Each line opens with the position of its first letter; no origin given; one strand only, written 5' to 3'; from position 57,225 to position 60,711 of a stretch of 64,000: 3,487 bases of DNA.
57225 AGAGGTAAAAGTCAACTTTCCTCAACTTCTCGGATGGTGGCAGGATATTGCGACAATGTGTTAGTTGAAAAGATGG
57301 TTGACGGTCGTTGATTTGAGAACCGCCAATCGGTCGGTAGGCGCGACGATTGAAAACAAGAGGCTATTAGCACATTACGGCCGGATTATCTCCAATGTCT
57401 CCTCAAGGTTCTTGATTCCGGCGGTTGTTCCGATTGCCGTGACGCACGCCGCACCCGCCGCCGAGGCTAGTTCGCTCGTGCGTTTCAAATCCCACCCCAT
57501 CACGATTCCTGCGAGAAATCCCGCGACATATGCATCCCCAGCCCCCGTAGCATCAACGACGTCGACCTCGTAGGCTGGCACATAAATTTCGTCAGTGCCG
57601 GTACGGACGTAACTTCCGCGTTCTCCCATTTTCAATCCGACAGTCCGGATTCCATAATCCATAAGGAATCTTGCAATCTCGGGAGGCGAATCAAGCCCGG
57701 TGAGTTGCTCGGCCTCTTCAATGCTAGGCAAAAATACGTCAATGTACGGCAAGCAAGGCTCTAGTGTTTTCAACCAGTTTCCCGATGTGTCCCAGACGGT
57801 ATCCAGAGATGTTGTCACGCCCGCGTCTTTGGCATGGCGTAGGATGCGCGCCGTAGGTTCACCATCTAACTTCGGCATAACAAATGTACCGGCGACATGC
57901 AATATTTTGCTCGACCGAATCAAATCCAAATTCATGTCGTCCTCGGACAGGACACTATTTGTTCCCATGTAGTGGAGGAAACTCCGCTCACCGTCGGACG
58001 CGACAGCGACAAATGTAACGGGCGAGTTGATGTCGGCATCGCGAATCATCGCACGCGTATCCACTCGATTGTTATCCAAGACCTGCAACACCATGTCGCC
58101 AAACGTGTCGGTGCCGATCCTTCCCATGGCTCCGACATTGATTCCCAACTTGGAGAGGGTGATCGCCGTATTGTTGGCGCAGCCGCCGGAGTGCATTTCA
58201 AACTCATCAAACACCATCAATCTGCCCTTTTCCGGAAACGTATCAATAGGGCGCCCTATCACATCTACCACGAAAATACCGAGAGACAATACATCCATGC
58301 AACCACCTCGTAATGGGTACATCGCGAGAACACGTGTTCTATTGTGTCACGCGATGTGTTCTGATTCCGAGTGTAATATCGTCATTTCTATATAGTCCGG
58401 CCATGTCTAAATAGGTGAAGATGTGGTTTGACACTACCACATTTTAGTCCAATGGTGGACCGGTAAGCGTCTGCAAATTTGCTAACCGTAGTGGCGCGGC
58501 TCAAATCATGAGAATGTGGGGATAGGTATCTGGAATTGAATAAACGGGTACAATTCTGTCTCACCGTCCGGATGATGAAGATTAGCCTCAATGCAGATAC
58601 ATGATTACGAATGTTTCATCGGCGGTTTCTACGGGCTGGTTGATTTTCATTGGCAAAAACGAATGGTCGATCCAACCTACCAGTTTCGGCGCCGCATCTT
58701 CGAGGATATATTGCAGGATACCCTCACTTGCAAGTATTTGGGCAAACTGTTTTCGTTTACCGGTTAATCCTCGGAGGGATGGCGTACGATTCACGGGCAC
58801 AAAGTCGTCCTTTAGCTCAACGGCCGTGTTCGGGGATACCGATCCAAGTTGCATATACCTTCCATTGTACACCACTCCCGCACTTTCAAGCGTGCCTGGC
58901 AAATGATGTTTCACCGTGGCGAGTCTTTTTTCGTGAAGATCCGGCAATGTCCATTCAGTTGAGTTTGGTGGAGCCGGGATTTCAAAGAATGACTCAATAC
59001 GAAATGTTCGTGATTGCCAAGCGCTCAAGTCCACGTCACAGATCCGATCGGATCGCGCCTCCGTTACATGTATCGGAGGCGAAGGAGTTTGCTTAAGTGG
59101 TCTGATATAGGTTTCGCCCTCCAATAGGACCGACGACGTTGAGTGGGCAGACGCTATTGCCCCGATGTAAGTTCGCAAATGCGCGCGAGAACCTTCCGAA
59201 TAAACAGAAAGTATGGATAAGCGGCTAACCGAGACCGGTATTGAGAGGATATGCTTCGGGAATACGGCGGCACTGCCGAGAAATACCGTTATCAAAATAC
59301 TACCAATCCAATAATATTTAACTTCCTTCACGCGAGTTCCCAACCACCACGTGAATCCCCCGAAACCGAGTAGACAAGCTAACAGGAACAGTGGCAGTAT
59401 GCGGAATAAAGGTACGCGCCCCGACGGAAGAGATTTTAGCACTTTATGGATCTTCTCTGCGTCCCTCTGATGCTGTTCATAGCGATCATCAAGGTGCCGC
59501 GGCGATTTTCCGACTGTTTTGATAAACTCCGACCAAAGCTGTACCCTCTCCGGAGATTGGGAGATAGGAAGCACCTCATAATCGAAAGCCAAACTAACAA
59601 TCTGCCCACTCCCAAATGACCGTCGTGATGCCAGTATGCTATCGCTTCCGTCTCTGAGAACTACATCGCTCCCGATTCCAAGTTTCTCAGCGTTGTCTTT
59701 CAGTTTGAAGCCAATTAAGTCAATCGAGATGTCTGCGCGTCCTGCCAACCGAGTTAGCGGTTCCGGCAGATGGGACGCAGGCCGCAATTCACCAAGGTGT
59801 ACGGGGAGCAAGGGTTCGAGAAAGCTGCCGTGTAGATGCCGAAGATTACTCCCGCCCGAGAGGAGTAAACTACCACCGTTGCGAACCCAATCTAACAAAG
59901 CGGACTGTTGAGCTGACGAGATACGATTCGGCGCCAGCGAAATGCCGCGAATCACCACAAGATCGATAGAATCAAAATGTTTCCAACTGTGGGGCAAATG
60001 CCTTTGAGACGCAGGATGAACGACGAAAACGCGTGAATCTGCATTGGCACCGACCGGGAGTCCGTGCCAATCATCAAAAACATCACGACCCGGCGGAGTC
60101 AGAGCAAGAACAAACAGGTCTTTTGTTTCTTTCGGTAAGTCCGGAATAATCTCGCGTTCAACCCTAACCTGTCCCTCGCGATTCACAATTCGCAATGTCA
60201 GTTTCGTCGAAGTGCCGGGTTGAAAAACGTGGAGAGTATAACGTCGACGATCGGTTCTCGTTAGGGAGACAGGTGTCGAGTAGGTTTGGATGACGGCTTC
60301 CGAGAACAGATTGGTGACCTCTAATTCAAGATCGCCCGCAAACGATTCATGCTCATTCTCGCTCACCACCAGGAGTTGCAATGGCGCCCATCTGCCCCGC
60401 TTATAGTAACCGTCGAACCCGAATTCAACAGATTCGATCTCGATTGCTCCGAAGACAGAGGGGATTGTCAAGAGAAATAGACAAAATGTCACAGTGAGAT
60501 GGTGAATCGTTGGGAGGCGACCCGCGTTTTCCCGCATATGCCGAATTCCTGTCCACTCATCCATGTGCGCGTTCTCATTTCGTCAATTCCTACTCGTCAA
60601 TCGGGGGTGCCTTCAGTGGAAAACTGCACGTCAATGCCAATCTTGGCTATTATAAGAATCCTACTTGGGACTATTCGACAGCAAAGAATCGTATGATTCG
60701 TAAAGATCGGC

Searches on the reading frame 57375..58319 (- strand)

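Call 15: search_protein_families(library=pfam, proteins=[window:57375-58319:-], max_evalue=0.01)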
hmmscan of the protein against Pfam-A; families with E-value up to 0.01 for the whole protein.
window:57375-58319:- (314 aa): 1 family
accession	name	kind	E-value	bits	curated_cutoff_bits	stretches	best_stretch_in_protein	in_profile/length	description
PF00294.29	PfkB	-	1.2e-60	205.8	25.8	1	10-302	4-299/302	pfkB family carbohydrate kinase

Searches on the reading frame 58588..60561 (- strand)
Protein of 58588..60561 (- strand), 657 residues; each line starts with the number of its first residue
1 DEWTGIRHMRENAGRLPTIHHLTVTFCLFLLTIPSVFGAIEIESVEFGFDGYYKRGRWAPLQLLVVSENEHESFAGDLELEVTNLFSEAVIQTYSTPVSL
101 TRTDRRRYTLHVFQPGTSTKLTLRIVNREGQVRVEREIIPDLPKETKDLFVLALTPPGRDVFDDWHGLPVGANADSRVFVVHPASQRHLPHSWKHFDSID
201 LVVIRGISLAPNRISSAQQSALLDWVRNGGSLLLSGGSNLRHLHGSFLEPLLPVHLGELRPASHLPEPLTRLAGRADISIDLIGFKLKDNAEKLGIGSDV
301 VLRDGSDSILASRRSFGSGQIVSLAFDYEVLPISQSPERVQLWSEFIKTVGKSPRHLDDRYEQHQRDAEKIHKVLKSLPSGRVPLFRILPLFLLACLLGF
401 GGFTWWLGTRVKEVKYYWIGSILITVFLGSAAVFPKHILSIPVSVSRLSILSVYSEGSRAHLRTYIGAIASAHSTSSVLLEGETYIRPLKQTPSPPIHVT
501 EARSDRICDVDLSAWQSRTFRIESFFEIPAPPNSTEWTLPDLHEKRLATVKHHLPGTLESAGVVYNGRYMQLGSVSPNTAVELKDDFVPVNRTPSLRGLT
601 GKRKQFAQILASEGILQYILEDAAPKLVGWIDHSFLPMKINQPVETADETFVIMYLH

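Call 15: search_protein_families(library=pfam, proteins=[window:58588-60561:-], max_evalue=0.01)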
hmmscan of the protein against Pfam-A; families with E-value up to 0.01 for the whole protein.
window:58588-60561:- (657 aa): 1 family
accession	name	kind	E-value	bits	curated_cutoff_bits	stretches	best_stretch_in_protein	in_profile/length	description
PF14258.12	DUF4350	-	0.0064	17.2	30.4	0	209-246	44-76/181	Domain of unknown function (DUF4350)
